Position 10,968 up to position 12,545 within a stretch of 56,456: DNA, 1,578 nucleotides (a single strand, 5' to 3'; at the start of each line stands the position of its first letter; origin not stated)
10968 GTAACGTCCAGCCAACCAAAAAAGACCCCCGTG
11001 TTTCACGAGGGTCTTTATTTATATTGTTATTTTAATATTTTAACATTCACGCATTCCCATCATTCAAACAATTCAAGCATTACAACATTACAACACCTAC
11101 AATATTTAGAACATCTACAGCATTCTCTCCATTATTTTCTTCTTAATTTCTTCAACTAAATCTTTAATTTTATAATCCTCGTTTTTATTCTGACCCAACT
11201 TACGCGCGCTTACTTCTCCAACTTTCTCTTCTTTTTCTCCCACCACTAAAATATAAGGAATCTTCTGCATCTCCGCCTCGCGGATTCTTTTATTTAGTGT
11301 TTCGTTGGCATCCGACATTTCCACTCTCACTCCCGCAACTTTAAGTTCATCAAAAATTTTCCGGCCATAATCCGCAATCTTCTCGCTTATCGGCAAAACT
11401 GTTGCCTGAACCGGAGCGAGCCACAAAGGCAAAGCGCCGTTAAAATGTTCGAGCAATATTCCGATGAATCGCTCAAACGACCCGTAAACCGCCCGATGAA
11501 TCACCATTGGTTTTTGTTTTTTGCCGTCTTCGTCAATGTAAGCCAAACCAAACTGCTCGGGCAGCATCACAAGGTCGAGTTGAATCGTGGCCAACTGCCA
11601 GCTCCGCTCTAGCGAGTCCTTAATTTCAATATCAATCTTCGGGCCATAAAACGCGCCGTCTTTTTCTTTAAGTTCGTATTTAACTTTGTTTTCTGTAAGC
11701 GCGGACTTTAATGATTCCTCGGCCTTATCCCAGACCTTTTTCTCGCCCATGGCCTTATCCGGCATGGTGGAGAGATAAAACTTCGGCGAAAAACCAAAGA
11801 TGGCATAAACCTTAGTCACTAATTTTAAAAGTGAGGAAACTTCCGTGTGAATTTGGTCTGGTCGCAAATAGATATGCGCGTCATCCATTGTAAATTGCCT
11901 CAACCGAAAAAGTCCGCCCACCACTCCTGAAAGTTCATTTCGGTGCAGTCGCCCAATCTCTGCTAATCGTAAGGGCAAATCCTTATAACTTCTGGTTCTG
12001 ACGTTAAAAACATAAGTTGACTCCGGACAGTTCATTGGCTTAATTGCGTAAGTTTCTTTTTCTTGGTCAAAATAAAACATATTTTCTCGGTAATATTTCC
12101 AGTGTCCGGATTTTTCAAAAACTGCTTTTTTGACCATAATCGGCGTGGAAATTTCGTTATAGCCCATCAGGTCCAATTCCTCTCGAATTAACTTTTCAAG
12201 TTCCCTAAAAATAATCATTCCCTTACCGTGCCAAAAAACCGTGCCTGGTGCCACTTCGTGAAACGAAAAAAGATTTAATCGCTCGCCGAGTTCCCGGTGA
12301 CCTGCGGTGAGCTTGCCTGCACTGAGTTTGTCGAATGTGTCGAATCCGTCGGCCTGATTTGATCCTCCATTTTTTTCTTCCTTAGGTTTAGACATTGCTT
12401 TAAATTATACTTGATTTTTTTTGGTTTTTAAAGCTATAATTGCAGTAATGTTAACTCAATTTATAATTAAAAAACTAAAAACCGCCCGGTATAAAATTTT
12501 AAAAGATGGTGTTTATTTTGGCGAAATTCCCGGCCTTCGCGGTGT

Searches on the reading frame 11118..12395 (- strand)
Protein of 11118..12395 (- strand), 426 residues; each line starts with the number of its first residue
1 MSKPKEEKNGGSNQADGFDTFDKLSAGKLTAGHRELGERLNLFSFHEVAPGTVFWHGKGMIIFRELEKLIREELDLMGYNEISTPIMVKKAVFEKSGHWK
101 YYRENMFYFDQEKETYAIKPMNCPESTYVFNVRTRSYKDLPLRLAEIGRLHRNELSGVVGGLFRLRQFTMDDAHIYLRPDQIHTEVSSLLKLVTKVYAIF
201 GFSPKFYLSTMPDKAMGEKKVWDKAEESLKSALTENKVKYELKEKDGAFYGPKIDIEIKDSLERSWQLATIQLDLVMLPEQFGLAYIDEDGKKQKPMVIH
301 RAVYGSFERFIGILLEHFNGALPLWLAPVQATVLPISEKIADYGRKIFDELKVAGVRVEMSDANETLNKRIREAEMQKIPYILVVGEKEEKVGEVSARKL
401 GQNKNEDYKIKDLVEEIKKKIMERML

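Call 88: search_protein_families(library=pfam, proteins=[window:11118-12395:-], max_evalue=0.00001)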
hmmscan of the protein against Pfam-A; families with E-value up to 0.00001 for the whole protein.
window:11118-12395:- (426 aa): 2 families
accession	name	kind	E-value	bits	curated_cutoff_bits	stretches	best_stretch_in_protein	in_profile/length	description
PF00587.30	tRNA-synt_2b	-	2e-42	145.7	29.3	1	109-318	3-179/179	tRNA synthetase class II core domain (G, H, P, S and T)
PF03129.25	HGTP_anticodon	-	7e-21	74.6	21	1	330-420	1-94/94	Anticodon binding domain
